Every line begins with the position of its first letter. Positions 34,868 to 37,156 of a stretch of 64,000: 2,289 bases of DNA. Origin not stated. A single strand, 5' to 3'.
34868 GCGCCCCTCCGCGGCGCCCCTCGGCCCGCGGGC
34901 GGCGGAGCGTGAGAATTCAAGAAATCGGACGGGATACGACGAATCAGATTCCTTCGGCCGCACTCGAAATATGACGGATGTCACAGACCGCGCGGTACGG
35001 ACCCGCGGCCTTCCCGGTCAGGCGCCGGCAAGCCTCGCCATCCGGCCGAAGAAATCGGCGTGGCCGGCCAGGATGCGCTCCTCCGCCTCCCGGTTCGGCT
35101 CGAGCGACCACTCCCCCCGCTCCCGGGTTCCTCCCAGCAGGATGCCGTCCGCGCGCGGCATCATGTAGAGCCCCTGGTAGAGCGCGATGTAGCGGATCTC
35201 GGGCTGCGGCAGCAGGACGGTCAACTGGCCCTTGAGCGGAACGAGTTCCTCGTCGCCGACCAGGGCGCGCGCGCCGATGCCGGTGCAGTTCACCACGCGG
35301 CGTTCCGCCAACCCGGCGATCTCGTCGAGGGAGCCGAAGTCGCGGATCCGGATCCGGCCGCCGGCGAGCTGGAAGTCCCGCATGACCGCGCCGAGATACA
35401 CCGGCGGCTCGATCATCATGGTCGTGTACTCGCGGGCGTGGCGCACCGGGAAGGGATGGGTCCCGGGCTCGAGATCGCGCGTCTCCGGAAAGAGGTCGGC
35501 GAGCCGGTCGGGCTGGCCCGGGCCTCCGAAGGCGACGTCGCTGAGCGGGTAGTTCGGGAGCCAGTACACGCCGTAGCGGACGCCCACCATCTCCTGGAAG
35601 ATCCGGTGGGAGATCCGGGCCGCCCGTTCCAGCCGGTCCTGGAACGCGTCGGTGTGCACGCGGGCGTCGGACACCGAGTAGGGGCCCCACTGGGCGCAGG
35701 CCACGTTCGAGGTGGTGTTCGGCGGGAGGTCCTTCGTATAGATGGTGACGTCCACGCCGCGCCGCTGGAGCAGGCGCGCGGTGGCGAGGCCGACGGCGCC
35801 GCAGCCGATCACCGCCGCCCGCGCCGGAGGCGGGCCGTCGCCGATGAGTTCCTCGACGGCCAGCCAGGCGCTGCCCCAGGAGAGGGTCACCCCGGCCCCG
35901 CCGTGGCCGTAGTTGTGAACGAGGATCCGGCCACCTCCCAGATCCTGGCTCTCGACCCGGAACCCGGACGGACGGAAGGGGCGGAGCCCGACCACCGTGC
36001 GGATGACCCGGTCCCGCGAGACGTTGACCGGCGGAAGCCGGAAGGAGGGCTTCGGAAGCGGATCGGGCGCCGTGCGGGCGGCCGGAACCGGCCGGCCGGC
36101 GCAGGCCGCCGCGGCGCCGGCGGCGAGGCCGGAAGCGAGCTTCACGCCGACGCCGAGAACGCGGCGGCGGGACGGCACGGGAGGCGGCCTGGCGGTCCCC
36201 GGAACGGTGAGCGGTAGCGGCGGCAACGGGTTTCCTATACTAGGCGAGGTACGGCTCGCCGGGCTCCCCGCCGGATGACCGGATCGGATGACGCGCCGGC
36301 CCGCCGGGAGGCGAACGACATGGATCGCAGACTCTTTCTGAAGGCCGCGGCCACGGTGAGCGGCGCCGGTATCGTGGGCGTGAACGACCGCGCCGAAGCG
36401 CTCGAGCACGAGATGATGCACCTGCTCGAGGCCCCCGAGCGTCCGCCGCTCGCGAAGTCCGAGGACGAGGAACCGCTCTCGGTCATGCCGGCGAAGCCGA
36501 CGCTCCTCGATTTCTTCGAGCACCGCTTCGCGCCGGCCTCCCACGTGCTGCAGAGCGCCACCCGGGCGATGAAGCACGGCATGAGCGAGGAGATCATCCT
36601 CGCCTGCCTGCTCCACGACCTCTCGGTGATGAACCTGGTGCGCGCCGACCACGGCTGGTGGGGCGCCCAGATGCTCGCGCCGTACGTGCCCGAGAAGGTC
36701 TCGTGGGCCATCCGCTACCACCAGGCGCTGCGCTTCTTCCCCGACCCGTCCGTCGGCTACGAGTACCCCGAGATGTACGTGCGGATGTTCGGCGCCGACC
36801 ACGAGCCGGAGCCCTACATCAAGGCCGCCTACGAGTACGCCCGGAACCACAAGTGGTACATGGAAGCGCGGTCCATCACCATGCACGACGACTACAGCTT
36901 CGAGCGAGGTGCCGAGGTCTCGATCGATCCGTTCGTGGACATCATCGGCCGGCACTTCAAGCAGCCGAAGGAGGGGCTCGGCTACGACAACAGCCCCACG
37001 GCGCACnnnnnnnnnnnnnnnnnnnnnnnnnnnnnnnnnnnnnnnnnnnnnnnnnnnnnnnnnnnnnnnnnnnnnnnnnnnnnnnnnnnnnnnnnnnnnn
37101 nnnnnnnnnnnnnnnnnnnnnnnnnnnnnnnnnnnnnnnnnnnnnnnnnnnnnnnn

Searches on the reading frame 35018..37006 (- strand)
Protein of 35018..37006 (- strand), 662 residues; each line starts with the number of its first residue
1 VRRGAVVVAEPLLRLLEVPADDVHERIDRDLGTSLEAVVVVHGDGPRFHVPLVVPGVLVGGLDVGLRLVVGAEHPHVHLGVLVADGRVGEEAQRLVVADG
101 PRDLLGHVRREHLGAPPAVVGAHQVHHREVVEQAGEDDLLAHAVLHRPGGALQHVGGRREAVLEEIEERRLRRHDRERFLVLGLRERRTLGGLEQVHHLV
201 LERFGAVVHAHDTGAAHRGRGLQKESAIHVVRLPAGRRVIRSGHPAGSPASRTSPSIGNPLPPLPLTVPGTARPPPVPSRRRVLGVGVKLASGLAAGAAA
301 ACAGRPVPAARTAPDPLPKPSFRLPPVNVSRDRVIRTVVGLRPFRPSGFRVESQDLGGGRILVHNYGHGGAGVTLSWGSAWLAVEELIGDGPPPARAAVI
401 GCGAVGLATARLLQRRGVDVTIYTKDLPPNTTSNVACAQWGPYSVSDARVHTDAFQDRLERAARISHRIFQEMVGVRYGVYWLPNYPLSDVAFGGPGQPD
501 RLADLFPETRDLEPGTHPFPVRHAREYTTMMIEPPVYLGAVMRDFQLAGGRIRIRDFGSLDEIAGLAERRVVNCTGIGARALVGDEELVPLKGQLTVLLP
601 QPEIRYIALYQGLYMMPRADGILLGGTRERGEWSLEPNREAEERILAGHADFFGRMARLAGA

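Call 7: search_protein_families(library=pfam, proteins=[window:35018-37006:-], max_evalue=0.01)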
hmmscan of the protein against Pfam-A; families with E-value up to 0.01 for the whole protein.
window:35018-37006:- (662 aa): 3 families
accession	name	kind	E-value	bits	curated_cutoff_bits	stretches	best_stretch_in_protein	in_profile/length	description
PF01266.30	DAO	-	1.8e-32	113.7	27.9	2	397-654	2-298/353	FAD dependent oxidoreductase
PF13450.12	NAD_binding_8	-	0.00061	20.4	21.9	1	399-423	1-25/68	NAD(P)-binding Rossmann-like domain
PF01494.25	FAD_binding_3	-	0.0038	16.9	22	1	397-425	4-32/349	FAD binding domain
